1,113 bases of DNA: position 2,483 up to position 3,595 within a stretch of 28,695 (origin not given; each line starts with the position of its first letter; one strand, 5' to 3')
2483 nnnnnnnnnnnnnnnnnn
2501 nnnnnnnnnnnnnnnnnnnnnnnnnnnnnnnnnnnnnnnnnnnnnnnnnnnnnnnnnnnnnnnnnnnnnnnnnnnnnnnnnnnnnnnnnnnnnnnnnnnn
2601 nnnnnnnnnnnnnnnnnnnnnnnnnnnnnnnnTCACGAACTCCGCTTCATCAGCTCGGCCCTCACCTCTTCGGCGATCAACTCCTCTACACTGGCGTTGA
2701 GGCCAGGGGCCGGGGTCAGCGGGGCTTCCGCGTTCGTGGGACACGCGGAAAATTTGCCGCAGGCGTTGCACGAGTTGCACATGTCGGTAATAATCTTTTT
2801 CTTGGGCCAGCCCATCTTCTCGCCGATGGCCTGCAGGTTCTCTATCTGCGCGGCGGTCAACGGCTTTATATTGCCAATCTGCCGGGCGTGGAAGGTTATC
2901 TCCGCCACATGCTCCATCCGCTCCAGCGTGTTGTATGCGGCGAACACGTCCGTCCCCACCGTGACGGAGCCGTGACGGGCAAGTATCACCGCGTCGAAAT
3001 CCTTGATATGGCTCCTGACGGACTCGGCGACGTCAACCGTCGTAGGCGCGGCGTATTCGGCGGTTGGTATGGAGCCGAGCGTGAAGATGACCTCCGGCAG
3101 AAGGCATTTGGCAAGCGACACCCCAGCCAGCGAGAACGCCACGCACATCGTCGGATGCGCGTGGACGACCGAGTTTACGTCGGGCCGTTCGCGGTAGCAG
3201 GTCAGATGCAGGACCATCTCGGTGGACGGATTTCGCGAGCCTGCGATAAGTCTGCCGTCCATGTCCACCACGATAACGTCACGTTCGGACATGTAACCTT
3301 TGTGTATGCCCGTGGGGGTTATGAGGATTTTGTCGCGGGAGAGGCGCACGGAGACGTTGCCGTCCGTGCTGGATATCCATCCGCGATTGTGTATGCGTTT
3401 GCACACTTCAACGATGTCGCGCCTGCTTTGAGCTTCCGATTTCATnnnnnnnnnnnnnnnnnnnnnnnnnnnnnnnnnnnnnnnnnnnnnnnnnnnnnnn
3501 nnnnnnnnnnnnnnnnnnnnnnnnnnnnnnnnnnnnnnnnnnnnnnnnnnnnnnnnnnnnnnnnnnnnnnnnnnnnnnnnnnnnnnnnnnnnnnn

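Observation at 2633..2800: Aldolase cargo carries a C-terminal Cys cluster (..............) followed by a Pro/Ala linker and amphipathic encapsulation-peptide-like helix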

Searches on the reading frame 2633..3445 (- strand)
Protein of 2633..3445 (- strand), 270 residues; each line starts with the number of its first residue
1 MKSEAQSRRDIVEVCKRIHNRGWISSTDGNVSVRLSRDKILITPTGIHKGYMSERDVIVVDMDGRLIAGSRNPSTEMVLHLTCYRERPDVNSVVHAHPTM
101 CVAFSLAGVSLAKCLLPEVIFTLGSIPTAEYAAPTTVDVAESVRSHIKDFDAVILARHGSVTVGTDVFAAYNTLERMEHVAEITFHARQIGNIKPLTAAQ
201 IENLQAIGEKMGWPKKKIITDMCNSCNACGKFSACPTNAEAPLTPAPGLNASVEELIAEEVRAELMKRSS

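Call 4: search_protein_families(library=pfam, proteins=[window:2633-3445:-], max_evalue=0.01)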
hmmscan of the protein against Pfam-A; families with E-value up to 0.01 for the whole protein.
window:2633-3445:- (270 aa): 1 family
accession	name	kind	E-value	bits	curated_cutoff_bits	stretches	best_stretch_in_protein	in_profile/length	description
PF00596.27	Aldolase_II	-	7.8e-50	169.7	22.2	1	10-184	2-182/183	Class II Aldolase and Adducin N-terminal domain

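Call 7: find_homologous_proteins(query=window:2633-3445:-, max_evalue=1e-10)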
Query window:2633-3445:- (270 aa): 512 proteins with E <= 1e-10 among 1723 candidates; the best 120 are listed.
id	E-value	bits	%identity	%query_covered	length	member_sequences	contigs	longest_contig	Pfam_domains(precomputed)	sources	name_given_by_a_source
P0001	5.6e-163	558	91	100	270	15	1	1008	PF00596.28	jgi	jgi:L-fuculose-phosphate aldolase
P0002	6.2e-151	519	85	100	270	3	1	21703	PF00596.28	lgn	-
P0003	3.5e-125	435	71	99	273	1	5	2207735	PF00596.28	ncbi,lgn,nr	ncbi:MAG: class II aldolase/adducin family protein [Nitrospinae bacterium]|nr:class II aldolase/addu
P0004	2.2e-120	419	88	81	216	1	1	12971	PF00596.28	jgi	jgi:L-fuculose-phosphate aldolase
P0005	5.7e-120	417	70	99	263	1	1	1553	PF00596.28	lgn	-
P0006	4.3e-119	415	70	97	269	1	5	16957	PF00596.28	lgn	-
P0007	1.3e-118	413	69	96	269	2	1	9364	PF00596.28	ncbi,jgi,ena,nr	ncbi:MAG: class II aldolase/adducin family protein [Nitrospinota bacterium]|nr:class II aldolase/add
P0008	1.6e-118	413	65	99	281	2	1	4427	PF00596.28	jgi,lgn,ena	-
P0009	8.9e-118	410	67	99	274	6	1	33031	PF00596.28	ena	-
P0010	1.3e-117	410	65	98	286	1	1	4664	PF00596.28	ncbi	-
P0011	7.2e-116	404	62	97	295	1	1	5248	PF00596.28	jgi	-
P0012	2.9e-115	402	66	100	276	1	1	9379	PF00596.28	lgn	-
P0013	3.1e-115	402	66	96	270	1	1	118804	PF00596.28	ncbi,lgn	-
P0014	3.3e-115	402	65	100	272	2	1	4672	PF00596.28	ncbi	-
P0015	1.7e-114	400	65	99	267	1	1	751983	PF00596.28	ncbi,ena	-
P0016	1.2e-113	397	66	99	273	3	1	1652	PF00596.28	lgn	-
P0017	1.2e-112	394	65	98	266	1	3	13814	PF00596.28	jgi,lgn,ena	-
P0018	6.7e-111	388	64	100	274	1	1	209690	PF00596.28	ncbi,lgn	ncbi:MAG: class II aldolase/adducin family protein [Candidatus Nitrospinota bacterium M3_3B_026]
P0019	7.5e-111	388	68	89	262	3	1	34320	PF00596.28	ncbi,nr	ncbi:MAG: class II aldolase/adducin family protein [Nitrospinae bacterium]|nr:class II aldolase/addu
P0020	5.1e-109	382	62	97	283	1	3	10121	PF00596.28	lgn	-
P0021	4.6e-108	379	77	81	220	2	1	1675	PF00596.28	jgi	jgi:L-fuculose-phosphate aldolase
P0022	7.4e-108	378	61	99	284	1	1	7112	PF00596.28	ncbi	-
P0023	2.4e-107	376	66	91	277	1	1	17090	PF00596.28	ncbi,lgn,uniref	ncbi:Ribulose-5-phosphate 4-epimerase and related epimerases and aldolases [hydrothermal vent metage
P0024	4.7e-107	375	60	99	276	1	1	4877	PF00596.28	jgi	-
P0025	1.5e-105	370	59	99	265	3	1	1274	PF00596.28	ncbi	-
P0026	3.6e-103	362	61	100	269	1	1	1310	PF00596.28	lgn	-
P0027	6.7e-103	362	60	100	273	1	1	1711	PF00596.28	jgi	jgi:L-fuculose-phosphate aldolase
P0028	1.1e-102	361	65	87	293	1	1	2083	PF00596.28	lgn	-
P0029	5.5e-102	359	65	87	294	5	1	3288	PF00596.28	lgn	-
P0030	7.2e-102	358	58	100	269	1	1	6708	PF00596.28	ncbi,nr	ncbi:MAG: class II aldolase/adducin family protein [Nitrospinae bacterium]|nr:class II aldolase/addu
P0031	1.7e-101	357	62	91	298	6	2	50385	PF00596.28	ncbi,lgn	-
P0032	7.3e-101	355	65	87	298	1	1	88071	PF00596.28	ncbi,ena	-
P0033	2.1e-100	353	57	99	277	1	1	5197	PF00596.28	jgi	jgi:L-fuculose-phosphate aldolase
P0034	5.1e-100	352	64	87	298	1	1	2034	PF00596.28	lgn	-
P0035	1.5e-99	351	59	100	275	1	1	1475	PF00596.28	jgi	jgi:L-fuculose-phosphate aldolase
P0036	1.6e-99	350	65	84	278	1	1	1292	PF00596.28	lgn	-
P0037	1.8e-99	350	63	89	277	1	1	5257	PF00596.28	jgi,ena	-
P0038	2.6e-99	350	56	98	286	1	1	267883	PF00596.28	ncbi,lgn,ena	-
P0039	4.2e-99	349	58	100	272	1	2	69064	PF00596.28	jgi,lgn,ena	jgi:L-fuculose-phosphate aldolase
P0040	4.2e-99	349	57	98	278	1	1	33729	PF00596.28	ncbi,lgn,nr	ncbi:MAG: class II aldolase/adducin family protein [Nitrospinae bacterium]|nr:class II aldolase/addu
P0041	2.3e-98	347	57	98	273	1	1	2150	PF00596.28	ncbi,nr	ncbi:MAG: class II aldolase/adducin family protein [Nitrospinae bacterium]|nr:class II aldolase/addu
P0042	3.2e-98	346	61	92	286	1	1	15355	PF00596.28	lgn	-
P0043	5.4e-98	345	54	100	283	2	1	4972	PF00596.28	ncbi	-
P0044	1.4e-97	344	57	100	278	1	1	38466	PF00596.28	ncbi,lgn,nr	ncbi:MAG: class II aldolase/adducin family protein [Nitrospinae bacterium]|nr:class II aldolase/addu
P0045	1.6e-97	344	62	87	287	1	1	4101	PF00596.28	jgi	jgi:L-fuculose-phosphate aldolase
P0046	1.3e-96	341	57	98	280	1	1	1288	PF00596.28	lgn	-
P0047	6.2e-96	339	62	84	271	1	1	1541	PF00596.28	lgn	-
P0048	1.8e-95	337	54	95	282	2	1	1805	PF00596.28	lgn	-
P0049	2.4e-95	337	63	84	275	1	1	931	PF00596.28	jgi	jgi:L-fuculose-phosphate aldolase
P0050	3.4e-95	336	54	94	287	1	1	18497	PF00596.28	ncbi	-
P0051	3.8e-95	336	57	98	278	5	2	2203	PF00596.28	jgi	jgi:L-fuculose-phosphate aldolase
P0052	7.3e-95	335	53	96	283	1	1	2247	PF00596.28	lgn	-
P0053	1.6e-94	334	60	91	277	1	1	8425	PF00596.28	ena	-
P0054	2.4e-94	334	59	91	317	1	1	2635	PF00596.28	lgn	-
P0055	3.1e-94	333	59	90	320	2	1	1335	PF00596.28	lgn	-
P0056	3.1e-94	333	56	98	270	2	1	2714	PF00596.28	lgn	-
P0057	3.3e-94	333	56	96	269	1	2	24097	PF00596.28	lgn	-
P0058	5.1e-94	332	63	84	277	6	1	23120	PF00596.28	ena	-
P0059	7.6e-94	332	58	91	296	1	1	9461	PF00596.28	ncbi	-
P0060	2.1e-93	330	63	84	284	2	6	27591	PF00596.28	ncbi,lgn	-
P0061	2.1e-93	330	59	91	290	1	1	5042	PF00596.28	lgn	-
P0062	2.6e-93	330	61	84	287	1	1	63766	PF00596.28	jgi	jgi:L-fuculose-phosphate aldolase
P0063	3.4e-93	330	52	99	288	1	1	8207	PF00596.28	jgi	-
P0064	3.8e-93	330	57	99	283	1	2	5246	PF00596.28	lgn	-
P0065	4.6e-93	329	54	98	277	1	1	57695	PF00596.28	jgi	-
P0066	4.6e-93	329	59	94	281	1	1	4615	PF00596.28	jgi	jgi:L-fuculose-phosphate aldolase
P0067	5.6e-93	329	61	84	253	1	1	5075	PF00596.28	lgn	-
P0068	7.3e-93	329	61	85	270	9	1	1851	PF00596.28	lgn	-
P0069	8.6e-93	328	59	89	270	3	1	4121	PF00596.28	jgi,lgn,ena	-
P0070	8.8e-93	328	57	91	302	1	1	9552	PF00596.28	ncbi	-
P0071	9.1e-93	328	59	90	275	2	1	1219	PF00596.28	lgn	-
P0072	1.1e-92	328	61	84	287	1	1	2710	PF00596.28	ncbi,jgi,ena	jgi:L-fuculose-phosphate aldolase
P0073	1.5e-92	328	60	91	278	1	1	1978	PF00596.28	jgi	jgi:L-fuculose-phosphate aldolase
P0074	1.7e-92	328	59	84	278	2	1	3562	PF00596.28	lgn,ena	-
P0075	3.0e-92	327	62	84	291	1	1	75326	PF00596.28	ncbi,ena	-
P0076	3.5e-92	326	59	89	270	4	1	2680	PF00596.28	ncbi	-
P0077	4.6e-92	326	63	84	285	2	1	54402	PF00596.28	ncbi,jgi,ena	jgi:L-fuculose-phosphate aldolase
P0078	5.0e-92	326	57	94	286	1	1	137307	PF00596.28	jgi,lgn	jgi:L-fuculose-phosphate aldolase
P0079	6.0e-92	326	55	96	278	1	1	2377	PF00596.28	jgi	jgi:L-fuculose-phosphate aldolase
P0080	6.7e-92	326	58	91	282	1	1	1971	PF00596.28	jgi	jgi:L-fuculose-phosphate aldolase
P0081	8.1e-92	325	62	89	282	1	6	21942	PF00596.28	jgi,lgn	-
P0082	9.9e-92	325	54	99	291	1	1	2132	PF00596.28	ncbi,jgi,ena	jgi:L-fuculose-phosphate aldolase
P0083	1.1e-91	325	62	85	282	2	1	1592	PF00596.28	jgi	jgi:L-fuculose-phosphate aldolase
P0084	1.5e-91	324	56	95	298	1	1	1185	PF00596.28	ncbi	-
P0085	1.5e-91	324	60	90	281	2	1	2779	PF00596.28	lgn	-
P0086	3.0e-91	323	59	94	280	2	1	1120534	PF00596.28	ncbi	-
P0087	4.0e-91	323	62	84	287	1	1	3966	PF00596.28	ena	-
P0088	4.4e-91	323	55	99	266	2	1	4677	PF00596.28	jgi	jgi:L-fuculose-phosphate aldolase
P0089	5.0e-91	323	58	90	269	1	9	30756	PF00596.28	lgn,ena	-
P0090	5.7e-91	323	60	84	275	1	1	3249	PF00596.28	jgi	jgi:L-fuculose-phosphate aldolase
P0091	5.9e-91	322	58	90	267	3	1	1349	PF00596.28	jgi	jgi:L-fuculose-phosphate aldolase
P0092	5.9e-91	322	60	84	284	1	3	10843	PF00596.28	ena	-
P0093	6.8e-91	322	60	84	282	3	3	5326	PF00596.28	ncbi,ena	-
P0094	7.4e-91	322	57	94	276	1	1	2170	PF00596.28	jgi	jgi:L-fuculose-phosphate aldolase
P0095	7.6e-91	322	55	99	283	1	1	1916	PF00596.28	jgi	jgi:L-fuculose-phosphate aldolase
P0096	8.1e-91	322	56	94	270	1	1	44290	PF00596.28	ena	-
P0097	8.6e-91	322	56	94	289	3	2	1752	PF00596.28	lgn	-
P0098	9.4e-91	322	53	97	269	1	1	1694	PF00596.28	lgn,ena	-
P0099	9.6e-91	322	53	99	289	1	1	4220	PF00596.28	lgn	-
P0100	9.8e-91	322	54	97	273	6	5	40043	PF00596.28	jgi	jgi:L-fuculose-phosphate aldolase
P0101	1.1e-90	322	56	94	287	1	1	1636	PF00596.28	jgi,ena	jgi:L-fuculose-phosphate aldolase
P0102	1.3e-90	321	60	84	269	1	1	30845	PF00596.28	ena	-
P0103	1.3e-90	321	54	95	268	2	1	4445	PF00596.28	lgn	-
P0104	1.5e-90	321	54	97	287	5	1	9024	PF00596.28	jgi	jgi:L-fuculose-phosphate aldolase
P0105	1.6e-90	321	61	84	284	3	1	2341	PF00596.28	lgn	-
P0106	1.6e-90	321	58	89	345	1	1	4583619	PF00596.28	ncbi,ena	-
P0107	2.0e-90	321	59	91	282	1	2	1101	PF00596.28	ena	-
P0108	2.2e-90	321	61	84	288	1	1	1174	PF00596.28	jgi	jgi:L-fuculose-phosphate aldolase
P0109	2.4e-90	320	59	90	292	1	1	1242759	PF00596.28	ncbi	ncbi:MAG: class II aldolase/adducin family protein [Minicystis sp.]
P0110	3.1e-90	320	59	92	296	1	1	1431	PF00596.28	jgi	jgi:L-fuculose-phosphate aldolase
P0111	3.5e-90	320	60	86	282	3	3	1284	PF00596.28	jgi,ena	jgi:L-fuculose-phosphate aldolase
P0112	3.9e-90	320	60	84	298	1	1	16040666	PF00596.28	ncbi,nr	ncbi:Ribulose-5-phosphate 4-epimerase [Minicystis rosea]|nr:Ribulose-5-phosphate 4-epimerase [Minicy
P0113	6.0e-90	319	61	82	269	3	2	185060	PF00596.28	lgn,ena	-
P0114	6.4e-90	319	61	84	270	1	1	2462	PF00596.28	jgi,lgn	jgi:L-fuculose-phosphate aldolase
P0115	6.8e-90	319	62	84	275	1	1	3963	PF00596.28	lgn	-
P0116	6.8e-90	319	55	96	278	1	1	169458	PF00596.28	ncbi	-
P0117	7.4e-90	319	54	97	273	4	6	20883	PF00596.28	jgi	jgi:L-fuculose-phosphate aldolase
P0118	7.4e-90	319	58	89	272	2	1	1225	PF00596.28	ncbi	-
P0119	7.4e-90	319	57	94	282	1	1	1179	PF00596.28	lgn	-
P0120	7.5e-90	319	59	87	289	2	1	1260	PF00596.28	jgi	jgi:L-fuculose-phosphate aldolase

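Call 19: search_solved_structures(query=window:2633-3445:-, max_evalue=0.001, show_alignments=2)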
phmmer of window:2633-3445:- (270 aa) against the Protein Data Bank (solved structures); distinct sequences matched with E-value up to 0.001: 39.
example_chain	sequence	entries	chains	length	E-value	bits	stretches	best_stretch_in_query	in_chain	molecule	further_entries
6btd_A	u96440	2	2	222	2.4e-25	92.7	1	7-206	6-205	Fuculose phosphate aldolase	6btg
6vop_A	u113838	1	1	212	2.8e-23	85.9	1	3-204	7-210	Aldolase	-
6voq_A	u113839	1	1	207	3.2e-23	85.7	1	3-204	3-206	Aldolase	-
4c24_A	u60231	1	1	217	1.7e-22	83.3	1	7-198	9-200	L-FUCULOSE PHOSPHATE ALDOLASE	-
4c25_A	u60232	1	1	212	1.8e-22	83.2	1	7-197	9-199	L-FUCULOSE PHOSPHATE ALDOLASE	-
1dzw_P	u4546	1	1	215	2.6e-22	82.7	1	8-187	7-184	L-fuculose phosphate aldolase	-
2irp_A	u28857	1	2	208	4.3e-22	82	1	6-106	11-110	Putative aldolase class 2 protein aq_1979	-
1dzz_P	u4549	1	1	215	5.8e-22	81.6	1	8-187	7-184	L-fuculose phosphate aldolase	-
1dzv_P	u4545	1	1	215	5.8e-22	81.6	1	8-187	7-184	L-fuculose phosphate aldolase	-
1dzy_P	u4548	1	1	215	6.6e-22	81.4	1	8-187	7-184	L-FUCULOSE-1-PHOSPHATE ALDOLASE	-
1fua_A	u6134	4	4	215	6.7e-22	81.4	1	8-187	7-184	L-FUCULOSE-1-PHOSPHATE ALDOLASE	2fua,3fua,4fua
1dzx_P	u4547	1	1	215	6.8e-22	81.4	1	8-187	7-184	L-fuculose phosphate aldolase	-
1e48_P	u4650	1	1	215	1.5e-21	80.2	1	8-187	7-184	L-FUCULOSE 1-PHOSPHATE ALDOLASE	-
1e47_P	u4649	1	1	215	1.7e-21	80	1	8-187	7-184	L-FUCULOSE 1-PHOSPHATE ALDOLASE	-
1e4c_P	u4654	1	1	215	2.3e-21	79.6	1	8-187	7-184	L-FUCULOSE 1-PHOSPHATE ALDOLASE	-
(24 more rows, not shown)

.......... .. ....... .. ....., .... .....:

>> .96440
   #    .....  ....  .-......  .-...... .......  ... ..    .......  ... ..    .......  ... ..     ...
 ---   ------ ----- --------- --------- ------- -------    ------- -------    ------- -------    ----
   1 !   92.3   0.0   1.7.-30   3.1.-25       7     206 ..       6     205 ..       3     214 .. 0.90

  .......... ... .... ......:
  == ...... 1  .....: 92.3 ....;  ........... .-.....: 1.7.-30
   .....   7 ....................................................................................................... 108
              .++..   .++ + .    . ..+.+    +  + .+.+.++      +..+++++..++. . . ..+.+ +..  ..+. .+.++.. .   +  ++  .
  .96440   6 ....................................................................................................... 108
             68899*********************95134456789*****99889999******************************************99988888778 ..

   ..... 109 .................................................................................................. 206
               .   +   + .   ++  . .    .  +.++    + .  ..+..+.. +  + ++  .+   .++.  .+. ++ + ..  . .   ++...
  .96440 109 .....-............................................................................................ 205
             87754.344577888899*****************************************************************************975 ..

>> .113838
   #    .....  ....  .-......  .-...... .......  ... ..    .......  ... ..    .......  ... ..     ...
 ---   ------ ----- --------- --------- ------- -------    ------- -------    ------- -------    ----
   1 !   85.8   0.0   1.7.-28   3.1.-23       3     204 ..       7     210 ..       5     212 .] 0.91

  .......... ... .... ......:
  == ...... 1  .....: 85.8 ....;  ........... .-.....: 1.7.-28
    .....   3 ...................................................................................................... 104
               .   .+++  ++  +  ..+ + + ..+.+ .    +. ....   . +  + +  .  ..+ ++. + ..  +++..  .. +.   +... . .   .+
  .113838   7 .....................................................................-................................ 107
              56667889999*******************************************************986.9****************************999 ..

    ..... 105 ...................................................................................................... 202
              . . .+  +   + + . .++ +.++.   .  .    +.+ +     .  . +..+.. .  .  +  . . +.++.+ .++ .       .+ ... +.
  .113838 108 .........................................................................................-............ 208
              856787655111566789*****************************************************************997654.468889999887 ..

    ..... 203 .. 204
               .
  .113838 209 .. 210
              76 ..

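Call 23: find_related_loci(query=A1, collection=genome_contigs, flank=10000)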
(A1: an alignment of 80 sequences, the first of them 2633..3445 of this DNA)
Query A1 (270 aa) in genome_contigs; peptide patterns used: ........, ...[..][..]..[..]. (x = any residue, [..] = any of these).
121 stretches matched a pattern; 49 encode a relative of the query (tblastn E <= 1e-3); 48 distinct loci.
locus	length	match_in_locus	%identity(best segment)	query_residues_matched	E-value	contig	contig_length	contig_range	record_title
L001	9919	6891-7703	67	1-267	8e-127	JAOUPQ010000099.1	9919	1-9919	MAG: Nitrospinota bacterium isolate 8_1_Oct_SF_Bin59 8_1_Oct_SF_Bin59_scaffold_5684_c1, whole genome shotgun sequence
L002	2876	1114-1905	65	1-270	2e-128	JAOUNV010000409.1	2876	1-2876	MAG: Nitrospinota bacterium isolate 8_1_May_SF_Bin17 8_1_May_SF_Bin17_scaffold_115777_c1, whole genome shotgun sequence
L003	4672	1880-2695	65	1-269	1e-123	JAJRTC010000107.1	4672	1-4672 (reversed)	MAG: Nitrospirae bacterium isolate Dive96_bin1.228 k141_2242175, whole genome shotgun sequence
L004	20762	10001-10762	66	1-258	2e-121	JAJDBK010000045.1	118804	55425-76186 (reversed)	MAG: Nitrospinaceae bacterium isolate OFTM379 OFTM379_44, whole genome shotgun sequence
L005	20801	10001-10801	65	1-267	5e-121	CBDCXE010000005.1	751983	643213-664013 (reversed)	MAG: Nitrospinota bacterium isolate 1a5c112f-530b-4853-b9c3-525a2f2da88a genome assembly, contig: contig_5, whole genome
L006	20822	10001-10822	64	1-269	2e-119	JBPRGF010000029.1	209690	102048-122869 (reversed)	MAG: Candidatus Nitrospinota bacterium M3_3B_026 megahit_1678547, whole genome shotgun sequence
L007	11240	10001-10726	68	1-241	8e-116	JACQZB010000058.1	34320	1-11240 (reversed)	MAG: Nitrospinota bacterium isolate NC_groundwater_1556_Pr4_S-0.65um_63_8 SR1-18-Sp65_coassembly_scaffold_2145, whole ge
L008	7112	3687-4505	61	1-267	6e-115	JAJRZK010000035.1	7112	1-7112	MAG: Nitrospirae bacterium isolate Dive96_bin4.192 k141_2537403, whole genome shotgun sequence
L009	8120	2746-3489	62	1-251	3e-109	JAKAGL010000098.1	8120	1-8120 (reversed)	MAG: bacterium isolate WY2.bin26 NODE_15425_length_8120_cov_1.315651, whole genome shotgun sequence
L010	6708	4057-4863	58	1-269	8e-109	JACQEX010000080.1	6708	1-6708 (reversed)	MAG: Nitrospinota bacterium isolate NC_groundwater_1032_Pr1_S-0.65um_54_26 Montesol18_Sp65_coassembly_scaffold_839024, w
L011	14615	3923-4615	65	1-234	2e-107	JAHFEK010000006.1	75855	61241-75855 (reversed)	MAG: Nitrospinales bacterium isolate nzgw267 NODE_421_length_75856_cov_4.844616, whole genome shotgun sequence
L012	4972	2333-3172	54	1-270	3e-107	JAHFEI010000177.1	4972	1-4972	MAG: Nitrospinales bacterium isolate nzgw265 NODE_59985_length_4973_cov_2.820692, whole genome shotgun sequence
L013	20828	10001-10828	57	1-267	2e-106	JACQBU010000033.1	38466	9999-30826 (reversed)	MAG: Nitrospinota bacterium isolate NC_groundwater_950_Pr1_S-0.2um_59_16 Montesol18-Sp2_coassembly_scaffold_291104, whol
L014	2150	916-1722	57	3-267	2e-111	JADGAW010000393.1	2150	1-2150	MAG: Nitrospinota bacterium isolate nPCRbin9 nPCR_bin9_NODE_393_length_2150_cov_1.971056, whole genome shotgun sequence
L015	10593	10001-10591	76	1-197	3e-105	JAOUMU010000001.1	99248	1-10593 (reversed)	MAG: Nitrospinota bacterium isolate 8_1_July_SF_Bin48 8_1_July_SF_Bin48_scaffold_45_c1, whole genome shotgun sequence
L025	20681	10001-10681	60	3-229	8e-89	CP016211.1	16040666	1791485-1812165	Minicystis rosea strain DSM 24000 chromosome, complete genome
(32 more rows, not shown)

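Call 27: predict_structure(alignment_id=A1)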
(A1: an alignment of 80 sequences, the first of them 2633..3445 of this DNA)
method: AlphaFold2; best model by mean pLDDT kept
length: 270 residues; sequences in the alignment: 80
mean_pLDDT: 87.7   pTM: 0.80
mean pLDDT of the five models: 87.7, 86.2, 85.4, 85.0, 83.2
residues with pLDDT >= 90: 182; 70-90: 53; 50-70: 19; < 50: 16
segments of 3 or more residues with pLDDT < 50: 232-247
pLDDT, mean of each block of 10 residues (from residue 1): 95 98 92 97 96 98 97 95 97 97 87 76 91 88 95 94 98 96 89 84 94 91 66 45 48 80 83
secondary structure, 60 per line:
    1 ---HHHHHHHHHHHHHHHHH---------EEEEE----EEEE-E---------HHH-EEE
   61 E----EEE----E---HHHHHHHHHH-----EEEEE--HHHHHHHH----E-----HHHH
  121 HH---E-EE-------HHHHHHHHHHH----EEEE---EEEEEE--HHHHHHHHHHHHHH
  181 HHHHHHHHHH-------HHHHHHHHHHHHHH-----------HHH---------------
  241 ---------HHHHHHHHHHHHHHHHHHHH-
elements in order: H4-20 E30-34 E39-42 E58-61 E66-68 H77-86 E92-96 H99-106 H117-122 H137-147 E152-155 E159-164 H167-190 H198-211 H250-269
